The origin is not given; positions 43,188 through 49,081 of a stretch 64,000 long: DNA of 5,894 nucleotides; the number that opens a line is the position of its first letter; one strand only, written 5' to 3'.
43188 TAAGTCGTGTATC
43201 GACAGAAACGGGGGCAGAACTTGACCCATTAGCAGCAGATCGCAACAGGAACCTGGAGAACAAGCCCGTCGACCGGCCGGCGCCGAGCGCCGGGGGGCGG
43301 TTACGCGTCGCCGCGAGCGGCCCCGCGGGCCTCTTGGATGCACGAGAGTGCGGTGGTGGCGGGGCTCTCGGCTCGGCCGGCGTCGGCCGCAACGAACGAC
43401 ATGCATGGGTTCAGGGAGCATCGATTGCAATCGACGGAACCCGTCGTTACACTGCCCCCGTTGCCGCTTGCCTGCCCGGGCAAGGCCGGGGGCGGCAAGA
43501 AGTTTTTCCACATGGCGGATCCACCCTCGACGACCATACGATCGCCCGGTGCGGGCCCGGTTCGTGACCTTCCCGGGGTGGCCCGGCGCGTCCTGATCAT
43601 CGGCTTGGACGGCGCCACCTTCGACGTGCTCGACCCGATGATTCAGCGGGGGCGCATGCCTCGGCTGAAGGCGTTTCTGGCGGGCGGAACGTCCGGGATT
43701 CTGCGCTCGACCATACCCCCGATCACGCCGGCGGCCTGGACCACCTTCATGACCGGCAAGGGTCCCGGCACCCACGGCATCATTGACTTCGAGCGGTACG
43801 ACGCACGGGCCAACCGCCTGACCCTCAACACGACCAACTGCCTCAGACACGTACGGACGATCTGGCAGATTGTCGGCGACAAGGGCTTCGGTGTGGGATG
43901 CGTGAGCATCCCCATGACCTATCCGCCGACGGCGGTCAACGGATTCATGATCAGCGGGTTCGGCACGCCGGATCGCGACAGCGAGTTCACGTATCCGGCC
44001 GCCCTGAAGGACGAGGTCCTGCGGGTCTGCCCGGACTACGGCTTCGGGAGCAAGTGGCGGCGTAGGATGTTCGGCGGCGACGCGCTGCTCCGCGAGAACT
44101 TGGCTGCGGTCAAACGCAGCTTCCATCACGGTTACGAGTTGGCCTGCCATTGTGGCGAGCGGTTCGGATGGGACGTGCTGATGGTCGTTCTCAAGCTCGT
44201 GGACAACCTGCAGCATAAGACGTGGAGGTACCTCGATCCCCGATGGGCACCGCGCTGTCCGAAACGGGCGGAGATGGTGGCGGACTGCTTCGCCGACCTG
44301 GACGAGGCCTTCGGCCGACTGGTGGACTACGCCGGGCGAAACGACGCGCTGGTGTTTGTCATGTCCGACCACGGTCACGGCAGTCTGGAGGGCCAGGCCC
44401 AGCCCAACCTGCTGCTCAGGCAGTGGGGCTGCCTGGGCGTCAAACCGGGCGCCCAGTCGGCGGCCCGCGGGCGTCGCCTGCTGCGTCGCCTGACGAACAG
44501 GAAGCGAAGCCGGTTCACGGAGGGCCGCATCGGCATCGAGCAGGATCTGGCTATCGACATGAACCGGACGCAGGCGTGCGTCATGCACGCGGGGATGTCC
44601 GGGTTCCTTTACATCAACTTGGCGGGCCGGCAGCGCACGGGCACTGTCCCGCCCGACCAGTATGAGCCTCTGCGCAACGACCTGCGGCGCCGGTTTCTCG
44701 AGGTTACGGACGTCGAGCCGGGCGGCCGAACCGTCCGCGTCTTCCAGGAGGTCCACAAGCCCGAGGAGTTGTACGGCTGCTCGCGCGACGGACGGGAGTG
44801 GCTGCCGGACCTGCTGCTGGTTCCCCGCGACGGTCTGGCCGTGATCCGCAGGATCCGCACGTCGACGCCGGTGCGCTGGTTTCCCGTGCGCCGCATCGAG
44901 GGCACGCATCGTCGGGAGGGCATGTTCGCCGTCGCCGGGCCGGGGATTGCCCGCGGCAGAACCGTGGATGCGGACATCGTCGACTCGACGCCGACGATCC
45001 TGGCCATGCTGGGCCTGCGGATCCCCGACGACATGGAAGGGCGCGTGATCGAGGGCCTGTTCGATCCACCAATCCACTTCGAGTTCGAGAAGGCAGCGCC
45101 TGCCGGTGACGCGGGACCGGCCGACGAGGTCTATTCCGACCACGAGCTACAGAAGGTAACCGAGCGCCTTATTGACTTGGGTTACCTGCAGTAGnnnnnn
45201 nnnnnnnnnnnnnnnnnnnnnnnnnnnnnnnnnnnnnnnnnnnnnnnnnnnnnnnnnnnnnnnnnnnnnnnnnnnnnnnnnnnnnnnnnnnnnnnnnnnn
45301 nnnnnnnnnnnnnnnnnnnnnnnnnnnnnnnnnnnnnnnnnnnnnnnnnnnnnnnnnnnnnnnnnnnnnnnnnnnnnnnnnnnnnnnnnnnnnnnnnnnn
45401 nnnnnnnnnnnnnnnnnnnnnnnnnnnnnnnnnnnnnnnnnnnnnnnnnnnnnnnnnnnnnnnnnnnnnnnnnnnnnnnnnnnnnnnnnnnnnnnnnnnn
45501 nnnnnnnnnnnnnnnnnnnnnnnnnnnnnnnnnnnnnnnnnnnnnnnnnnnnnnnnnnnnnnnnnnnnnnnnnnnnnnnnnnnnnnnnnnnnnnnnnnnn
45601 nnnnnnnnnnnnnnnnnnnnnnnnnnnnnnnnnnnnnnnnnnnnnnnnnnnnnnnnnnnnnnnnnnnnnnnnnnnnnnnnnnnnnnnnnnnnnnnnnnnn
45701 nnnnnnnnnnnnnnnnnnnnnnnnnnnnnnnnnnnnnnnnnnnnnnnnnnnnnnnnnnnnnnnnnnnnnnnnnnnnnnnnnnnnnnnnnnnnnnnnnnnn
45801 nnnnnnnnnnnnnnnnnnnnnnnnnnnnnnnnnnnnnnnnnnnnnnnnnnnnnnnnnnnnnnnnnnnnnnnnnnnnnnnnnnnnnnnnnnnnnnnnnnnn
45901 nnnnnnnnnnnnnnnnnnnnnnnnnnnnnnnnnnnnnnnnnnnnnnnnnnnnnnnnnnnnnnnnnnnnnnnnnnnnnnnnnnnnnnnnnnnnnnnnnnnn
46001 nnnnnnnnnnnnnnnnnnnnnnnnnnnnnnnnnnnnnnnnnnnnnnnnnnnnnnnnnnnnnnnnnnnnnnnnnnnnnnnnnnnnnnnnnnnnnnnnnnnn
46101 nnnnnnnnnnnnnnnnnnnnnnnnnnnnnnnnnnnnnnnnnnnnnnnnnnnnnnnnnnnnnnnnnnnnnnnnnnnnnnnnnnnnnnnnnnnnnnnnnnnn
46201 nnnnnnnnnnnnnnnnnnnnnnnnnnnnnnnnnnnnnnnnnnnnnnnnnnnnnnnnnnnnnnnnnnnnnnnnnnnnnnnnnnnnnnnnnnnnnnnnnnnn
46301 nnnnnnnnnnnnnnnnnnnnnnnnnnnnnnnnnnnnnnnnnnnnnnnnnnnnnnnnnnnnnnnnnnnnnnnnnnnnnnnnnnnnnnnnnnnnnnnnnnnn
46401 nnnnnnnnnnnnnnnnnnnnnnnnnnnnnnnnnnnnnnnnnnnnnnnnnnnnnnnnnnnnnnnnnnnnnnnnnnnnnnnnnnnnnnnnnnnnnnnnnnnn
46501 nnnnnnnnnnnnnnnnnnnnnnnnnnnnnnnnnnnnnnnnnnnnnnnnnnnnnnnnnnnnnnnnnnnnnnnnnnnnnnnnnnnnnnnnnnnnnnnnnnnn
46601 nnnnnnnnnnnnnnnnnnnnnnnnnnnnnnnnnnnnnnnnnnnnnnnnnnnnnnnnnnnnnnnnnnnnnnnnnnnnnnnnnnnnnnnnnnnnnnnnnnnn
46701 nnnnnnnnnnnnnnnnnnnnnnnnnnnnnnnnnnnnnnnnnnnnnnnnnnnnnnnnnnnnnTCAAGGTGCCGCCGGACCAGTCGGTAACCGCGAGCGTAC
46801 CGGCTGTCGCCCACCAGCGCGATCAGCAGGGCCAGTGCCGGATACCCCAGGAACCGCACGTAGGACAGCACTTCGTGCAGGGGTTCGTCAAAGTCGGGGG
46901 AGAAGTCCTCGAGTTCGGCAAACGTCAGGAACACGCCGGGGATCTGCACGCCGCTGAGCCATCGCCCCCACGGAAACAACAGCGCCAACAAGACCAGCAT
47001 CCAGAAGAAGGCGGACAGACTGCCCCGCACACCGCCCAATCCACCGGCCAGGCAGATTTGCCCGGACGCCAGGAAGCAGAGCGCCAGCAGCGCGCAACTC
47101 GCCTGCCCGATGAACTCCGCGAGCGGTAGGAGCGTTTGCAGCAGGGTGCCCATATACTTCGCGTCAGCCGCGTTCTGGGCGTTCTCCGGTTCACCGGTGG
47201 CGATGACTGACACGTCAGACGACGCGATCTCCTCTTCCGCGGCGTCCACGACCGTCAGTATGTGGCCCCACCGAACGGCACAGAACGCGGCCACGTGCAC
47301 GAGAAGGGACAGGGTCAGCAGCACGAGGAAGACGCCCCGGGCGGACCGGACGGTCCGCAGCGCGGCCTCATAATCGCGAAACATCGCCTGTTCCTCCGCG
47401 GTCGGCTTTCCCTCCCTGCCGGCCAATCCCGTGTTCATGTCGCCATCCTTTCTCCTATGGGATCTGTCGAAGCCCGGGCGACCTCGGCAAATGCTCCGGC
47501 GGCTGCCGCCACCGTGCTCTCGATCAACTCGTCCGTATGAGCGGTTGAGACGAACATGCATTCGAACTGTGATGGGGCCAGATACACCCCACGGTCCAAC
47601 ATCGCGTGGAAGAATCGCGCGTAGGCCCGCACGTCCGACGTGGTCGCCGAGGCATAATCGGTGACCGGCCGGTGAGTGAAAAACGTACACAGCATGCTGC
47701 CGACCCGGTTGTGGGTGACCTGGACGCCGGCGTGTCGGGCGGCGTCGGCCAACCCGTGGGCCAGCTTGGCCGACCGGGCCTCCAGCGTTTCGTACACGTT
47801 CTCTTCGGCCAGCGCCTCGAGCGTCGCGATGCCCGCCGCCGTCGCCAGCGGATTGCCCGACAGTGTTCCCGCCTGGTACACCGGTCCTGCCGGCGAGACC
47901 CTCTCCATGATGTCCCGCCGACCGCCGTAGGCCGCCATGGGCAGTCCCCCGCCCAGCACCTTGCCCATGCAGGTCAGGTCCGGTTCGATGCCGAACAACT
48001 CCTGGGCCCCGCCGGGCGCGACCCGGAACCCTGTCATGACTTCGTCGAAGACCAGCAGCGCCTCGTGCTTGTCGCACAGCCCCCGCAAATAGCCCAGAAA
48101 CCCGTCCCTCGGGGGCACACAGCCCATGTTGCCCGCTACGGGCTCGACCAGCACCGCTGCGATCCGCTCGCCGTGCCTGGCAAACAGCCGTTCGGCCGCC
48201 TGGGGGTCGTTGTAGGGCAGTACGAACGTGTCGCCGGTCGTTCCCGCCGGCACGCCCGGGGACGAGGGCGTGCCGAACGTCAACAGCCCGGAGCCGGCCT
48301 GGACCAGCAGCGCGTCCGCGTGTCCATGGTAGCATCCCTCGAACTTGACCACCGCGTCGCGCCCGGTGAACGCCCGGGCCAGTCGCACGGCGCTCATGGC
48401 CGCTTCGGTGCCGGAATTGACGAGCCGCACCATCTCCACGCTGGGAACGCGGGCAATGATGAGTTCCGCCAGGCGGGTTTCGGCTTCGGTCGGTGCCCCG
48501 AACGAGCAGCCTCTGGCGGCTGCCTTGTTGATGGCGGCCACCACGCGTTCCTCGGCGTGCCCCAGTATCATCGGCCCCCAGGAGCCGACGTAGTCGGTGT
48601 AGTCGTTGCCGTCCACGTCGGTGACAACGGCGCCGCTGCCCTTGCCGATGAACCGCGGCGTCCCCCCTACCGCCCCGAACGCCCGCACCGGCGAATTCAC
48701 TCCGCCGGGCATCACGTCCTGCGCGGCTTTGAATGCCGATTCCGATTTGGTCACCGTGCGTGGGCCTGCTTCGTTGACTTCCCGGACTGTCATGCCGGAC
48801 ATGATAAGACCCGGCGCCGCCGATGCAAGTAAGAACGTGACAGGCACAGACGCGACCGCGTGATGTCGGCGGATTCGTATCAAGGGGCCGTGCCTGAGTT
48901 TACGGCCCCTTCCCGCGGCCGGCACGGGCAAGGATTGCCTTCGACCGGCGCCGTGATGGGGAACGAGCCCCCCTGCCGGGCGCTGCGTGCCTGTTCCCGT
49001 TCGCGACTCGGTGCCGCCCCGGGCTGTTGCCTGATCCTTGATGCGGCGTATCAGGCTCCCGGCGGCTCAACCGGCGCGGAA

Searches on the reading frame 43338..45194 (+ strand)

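Call 66: search_protein_families(library=pfam, proteins=[window:43338-45194:+], max_evalue=0.00001)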
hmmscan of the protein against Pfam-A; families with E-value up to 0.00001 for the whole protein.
window:43338-45194:+ (618 aa): 1 family
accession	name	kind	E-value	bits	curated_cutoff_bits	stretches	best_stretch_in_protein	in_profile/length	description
PF01663.27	Phosphodiest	-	3.7e-35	122.6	23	1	85-509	1-330/342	Type I phosphodiesterase / nucleotide pyrophosphatase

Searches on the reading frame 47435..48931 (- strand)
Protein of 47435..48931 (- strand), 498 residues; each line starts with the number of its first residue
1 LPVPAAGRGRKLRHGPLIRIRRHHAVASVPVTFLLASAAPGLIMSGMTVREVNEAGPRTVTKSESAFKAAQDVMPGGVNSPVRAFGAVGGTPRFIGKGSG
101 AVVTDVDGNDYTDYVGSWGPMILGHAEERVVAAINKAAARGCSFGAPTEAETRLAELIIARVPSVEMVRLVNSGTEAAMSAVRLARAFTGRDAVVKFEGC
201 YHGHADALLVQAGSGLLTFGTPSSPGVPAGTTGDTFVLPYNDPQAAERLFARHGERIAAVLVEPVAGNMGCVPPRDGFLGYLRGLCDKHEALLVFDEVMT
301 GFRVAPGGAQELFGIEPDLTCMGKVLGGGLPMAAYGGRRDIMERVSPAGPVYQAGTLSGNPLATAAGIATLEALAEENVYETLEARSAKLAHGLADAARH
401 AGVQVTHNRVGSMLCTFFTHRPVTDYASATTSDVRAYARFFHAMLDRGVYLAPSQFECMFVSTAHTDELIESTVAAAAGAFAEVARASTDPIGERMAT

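Call 67: search_protein_families(library=pfam, proteins=[window:47435-48931:-], max_evalue=0.00001)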
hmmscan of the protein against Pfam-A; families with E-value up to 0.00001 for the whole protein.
window:47435-48931:- (498 aa): 1 family
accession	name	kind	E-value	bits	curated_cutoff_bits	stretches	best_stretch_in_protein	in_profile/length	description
PF00202.27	Aminotran_3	-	1.3e-77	261.6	30.5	1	92-464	10-390/403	Aminotransferase class-III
